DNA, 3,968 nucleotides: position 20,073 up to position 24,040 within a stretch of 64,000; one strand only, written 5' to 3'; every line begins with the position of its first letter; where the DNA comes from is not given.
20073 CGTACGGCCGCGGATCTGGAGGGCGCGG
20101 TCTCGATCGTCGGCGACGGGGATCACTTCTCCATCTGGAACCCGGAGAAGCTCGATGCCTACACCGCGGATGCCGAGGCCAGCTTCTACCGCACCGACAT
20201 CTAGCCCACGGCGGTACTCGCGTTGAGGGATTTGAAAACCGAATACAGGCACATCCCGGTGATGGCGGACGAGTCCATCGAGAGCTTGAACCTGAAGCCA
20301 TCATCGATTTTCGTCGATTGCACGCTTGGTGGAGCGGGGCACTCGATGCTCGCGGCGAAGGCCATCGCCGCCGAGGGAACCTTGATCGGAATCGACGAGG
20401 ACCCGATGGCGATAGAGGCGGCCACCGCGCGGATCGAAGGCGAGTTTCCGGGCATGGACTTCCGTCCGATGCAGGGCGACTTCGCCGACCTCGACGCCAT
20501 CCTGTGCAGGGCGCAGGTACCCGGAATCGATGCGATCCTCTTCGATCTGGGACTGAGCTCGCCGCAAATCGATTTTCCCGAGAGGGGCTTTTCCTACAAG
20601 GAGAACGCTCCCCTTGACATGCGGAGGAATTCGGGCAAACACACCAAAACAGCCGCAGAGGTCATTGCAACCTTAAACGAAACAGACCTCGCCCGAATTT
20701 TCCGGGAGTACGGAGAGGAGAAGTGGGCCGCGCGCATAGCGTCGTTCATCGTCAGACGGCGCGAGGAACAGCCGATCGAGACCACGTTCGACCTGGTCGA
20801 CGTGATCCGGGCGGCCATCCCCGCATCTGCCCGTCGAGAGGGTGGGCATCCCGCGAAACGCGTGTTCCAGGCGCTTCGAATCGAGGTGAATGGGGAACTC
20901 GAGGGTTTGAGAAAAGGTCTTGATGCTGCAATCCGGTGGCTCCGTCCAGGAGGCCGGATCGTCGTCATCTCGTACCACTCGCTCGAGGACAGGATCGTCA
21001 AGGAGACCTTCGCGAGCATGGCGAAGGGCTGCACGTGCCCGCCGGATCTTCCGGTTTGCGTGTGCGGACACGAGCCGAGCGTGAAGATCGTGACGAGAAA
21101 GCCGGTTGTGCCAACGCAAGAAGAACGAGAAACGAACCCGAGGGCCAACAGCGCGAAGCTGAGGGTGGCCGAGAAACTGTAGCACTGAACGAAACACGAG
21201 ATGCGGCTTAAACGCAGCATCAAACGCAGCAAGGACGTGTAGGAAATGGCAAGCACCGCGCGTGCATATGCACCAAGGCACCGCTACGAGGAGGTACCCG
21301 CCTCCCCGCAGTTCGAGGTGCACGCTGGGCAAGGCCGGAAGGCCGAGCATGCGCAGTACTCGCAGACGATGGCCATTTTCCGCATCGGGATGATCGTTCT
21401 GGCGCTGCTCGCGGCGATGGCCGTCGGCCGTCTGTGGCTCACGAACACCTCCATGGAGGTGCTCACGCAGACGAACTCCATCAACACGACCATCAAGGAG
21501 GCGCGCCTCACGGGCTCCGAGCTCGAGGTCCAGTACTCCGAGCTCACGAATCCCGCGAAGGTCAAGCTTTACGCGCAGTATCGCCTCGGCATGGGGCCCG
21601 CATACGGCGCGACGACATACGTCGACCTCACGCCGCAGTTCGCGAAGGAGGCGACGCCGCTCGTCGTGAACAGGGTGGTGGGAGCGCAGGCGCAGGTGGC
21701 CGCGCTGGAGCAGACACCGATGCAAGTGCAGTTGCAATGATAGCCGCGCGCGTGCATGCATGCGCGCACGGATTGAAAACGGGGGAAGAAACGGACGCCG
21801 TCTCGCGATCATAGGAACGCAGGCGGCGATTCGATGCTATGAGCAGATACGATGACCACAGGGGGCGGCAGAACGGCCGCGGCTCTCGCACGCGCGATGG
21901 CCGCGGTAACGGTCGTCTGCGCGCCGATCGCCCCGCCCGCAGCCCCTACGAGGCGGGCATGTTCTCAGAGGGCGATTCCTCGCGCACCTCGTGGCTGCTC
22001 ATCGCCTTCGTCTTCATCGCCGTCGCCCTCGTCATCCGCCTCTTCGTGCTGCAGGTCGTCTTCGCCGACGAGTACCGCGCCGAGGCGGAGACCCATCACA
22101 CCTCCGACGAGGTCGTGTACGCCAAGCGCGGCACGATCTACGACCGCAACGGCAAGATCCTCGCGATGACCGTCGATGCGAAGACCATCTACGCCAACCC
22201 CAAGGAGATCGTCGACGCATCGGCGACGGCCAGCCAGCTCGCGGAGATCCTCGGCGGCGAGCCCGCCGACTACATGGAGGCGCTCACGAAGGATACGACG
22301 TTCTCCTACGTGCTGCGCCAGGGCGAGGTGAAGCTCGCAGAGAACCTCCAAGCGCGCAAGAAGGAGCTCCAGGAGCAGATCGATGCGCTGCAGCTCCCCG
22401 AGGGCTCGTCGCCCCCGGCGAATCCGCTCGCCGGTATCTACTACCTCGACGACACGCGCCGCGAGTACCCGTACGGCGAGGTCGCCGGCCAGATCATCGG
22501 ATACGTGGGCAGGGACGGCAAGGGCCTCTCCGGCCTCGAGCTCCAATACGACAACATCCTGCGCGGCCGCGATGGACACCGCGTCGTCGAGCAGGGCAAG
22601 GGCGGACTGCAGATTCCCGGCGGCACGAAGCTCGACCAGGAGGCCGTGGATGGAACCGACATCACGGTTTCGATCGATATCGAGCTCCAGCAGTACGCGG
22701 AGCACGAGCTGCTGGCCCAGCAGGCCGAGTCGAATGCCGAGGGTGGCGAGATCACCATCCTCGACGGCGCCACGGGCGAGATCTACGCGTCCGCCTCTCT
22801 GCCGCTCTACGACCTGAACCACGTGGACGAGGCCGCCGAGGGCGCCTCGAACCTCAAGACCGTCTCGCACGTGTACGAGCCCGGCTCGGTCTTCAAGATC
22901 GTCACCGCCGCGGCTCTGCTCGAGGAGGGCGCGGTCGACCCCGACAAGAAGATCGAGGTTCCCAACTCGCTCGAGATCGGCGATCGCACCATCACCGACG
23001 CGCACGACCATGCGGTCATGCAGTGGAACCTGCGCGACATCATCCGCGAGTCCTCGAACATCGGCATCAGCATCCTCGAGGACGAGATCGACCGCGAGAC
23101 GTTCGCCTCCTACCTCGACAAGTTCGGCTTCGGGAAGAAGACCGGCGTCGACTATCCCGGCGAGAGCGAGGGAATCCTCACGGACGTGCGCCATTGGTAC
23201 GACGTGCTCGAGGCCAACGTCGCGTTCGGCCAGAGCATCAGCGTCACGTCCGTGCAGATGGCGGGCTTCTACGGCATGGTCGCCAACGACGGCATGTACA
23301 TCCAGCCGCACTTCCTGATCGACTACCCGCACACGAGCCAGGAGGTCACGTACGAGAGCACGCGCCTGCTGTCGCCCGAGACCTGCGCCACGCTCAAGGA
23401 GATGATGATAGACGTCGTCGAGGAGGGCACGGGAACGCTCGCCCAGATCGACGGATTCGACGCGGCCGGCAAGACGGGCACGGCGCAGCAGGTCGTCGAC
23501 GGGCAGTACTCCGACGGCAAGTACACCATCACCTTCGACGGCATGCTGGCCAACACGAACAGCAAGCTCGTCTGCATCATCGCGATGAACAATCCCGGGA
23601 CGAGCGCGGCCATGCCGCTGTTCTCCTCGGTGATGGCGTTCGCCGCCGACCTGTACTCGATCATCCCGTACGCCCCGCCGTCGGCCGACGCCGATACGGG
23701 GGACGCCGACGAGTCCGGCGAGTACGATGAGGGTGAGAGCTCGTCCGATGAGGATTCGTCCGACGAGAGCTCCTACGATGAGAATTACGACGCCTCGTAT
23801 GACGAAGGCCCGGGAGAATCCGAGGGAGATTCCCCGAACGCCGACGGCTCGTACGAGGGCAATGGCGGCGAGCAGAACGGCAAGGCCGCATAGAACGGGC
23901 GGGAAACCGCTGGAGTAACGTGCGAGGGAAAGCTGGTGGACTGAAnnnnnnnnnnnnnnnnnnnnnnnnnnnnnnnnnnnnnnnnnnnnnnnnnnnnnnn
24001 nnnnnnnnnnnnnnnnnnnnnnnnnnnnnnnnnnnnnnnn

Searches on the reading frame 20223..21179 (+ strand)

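Call 26: search_protein_families(library=pfam, proteins=[window:20223-21179:+])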
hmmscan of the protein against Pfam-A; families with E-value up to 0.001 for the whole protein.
window:20223-21179:+ (319 aa): 2 families
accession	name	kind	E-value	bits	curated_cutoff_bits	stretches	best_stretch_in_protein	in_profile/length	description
PF01795.25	Methyltransf_5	-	7.5e-111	370.9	27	1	8-318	2-308/309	MraW methylase family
PF13847.12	Methyltransf_31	-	0.0008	19.6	27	0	32-91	9-67/145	Methyltransferase domain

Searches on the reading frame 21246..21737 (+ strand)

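Call 38: search_protein_families(library=pfam, proteins=[window:21246-21737:+])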
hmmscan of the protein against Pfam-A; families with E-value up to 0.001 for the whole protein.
window:21246-21737:+ (164 aa): 0 families

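Call 70: search_protein_families(library=ncbifam, proteins=[window:21246-21737:+], max_evalue=0.01)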
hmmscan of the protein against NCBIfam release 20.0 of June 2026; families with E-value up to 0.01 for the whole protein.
window:21246-21737:+ (164 aa): 2 families
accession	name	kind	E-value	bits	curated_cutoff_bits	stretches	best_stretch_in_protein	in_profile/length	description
TIGR02209.1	ftsL_broad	equivalog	0.00027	20.8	42.45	1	49-118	6-75/85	cell division protein FtsL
NF053549.1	FtsL_Actino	equivalog_domain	0.0056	16.6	55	1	48-120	4-75/83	cell division protein FtsL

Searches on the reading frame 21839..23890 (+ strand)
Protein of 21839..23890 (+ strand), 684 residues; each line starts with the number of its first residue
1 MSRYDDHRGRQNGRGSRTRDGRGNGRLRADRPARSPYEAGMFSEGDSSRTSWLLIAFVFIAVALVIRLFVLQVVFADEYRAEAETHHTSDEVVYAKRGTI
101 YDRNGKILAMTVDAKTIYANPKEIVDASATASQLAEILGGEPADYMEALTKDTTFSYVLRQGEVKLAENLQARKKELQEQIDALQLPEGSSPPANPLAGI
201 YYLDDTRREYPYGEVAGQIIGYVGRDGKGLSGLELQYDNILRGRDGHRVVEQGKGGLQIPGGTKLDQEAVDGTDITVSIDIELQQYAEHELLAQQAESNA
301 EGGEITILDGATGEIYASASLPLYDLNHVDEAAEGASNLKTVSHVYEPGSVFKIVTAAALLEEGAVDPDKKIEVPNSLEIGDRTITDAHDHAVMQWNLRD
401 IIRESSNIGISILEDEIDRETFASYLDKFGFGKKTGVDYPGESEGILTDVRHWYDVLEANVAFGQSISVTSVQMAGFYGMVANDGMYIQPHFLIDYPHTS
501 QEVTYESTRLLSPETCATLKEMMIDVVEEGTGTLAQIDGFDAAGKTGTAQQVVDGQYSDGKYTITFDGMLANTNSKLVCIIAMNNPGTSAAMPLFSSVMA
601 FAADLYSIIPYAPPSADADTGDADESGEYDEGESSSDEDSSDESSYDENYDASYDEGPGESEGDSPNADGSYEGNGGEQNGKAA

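Call 38: search_protein_families(library=pfam, proteins=[window:21839-23890:+])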
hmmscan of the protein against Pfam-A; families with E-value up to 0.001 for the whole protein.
window:21839-23890:+ (684 aa): 3 families
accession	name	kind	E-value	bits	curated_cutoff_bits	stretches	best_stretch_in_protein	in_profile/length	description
PF00905.27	Transpeptidase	-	2.7e-62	211.1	22.1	1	305-599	3-298/299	Penicillin binding protein transpeptidase domain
PF03717.20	PBP_dimer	-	5.7e-24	86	24.4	1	94-257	3-174/180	Penicillin-binding Protein dimerisation domain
PF21922.1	PBP_dimer_2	-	0.00017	22.2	27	0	203-251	17-67/83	Penicillin binding protein A dimerisation domain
